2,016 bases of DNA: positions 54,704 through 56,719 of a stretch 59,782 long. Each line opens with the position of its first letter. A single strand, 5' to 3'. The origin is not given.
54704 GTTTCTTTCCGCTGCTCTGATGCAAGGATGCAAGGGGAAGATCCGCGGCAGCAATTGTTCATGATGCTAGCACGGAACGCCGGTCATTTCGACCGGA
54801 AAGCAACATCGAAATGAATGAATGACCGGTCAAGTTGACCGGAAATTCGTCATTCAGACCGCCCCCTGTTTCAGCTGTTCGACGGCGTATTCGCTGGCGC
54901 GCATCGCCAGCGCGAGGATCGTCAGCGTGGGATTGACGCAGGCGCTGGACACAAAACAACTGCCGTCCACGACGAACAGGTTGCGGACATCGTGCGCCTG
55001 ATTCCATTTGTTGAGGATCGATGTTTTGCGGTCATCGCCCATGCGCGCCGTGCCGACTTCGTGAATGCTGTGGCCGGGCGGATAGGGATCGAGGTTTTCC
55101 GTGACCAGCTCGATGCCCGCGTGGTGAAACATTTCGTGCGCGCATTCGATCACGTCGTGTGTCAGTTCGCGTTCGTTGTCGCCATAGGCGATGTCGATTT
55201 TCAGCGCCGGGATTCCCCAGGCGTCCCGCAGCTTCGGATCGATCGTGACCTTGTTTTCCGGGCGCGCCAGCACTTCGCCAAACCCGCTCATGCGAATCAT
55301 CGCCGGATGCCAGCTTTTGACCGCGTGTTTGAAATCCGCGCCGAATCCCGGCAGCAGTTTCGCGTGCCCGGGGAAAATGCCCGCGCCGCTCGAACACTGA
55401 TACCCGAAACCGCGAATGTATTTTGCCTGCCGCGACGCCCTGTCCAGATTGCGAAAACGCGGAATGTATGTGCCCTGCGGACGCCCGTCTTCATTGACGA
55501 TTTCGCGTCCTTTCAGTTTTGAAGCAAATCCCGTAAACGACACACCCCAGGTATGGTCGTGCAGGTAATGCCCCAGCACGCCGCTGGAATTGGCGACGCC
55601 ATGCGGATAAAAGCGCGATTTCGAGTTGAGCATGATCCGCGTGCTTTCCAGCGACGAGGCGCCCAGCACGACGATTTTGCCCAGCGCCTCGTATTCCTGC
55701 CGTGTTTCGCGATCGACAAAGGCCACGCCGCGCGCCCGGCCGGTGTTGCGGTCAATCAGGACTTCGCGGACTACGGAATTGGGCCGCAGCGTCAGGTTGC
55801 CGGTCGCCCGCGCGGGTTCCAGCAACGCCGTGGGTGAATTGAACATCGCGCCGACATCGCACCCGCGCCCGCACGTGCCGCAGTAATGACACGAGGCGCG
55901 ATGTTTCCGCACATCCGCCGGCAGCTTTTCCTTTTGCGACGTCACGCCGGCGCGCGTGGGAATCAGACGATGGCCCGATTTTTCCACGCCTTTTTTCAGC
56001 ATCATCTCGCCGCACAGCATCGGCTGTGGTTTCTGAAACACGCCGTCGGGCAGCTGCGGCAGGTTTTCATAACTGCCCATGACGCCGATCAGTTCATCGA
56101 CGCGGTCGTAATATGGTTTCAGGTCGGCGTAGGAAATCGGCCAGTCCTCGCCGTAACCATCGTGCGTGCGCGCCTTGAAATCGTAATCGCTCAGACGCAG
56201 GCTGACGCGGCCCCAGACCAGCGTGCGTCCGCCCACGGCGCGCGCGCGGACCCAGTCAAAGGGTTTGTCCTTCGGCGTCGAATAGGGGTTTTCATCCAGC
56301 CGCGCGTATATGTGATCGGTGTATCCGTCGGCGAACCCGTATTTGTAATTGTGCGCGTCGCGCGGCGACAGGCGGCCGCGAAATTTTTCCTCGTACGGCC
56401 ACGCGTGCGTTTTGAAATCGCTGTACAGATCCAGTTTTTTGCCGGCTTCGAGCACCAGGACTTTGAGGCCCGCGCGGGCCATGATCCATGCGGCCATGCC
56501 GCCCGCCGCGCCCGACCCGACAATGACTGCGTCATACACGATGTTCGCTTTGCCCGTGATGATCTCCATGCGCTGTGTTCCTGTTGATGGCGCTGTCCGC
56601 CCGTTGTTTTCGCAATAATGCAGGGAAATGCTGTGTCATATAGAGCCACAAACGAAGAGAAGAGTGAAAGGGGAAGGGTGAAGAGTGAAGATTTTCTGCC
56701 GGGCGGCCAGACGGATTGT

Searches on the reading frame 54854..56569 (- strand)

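Call 58: search_protein_families(library=ncbifam, proteins=[window:54854-56569:-], max_evalue=1e-10)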
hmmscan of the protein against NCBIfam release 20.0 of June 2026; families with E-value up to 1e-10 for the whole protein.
window:54854-56569:- (571 aa): 4 families
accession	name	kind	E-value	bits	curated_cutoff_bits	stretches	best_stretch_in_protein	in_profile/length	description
NF058674.1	CholsOxChoxAB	equivalog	6e-17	61.3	850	0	479-561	451-531/535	cholesterol oxidase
NF002550.0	PRK02106.1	subfamily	1.7e-16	59.9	605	0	11-160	5-134/563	choline dehydrogenase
TIGR02462.1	pyranose_ox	equivalog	4.7e-16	58.8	544.9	1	430-566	411-547/548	pyranose oxidase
TIGR03970.1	mycofact_MftG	equivalog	7.9e-13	48.2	387.45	0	499-561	422-485/487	mycofactocin dehydrogenase MftG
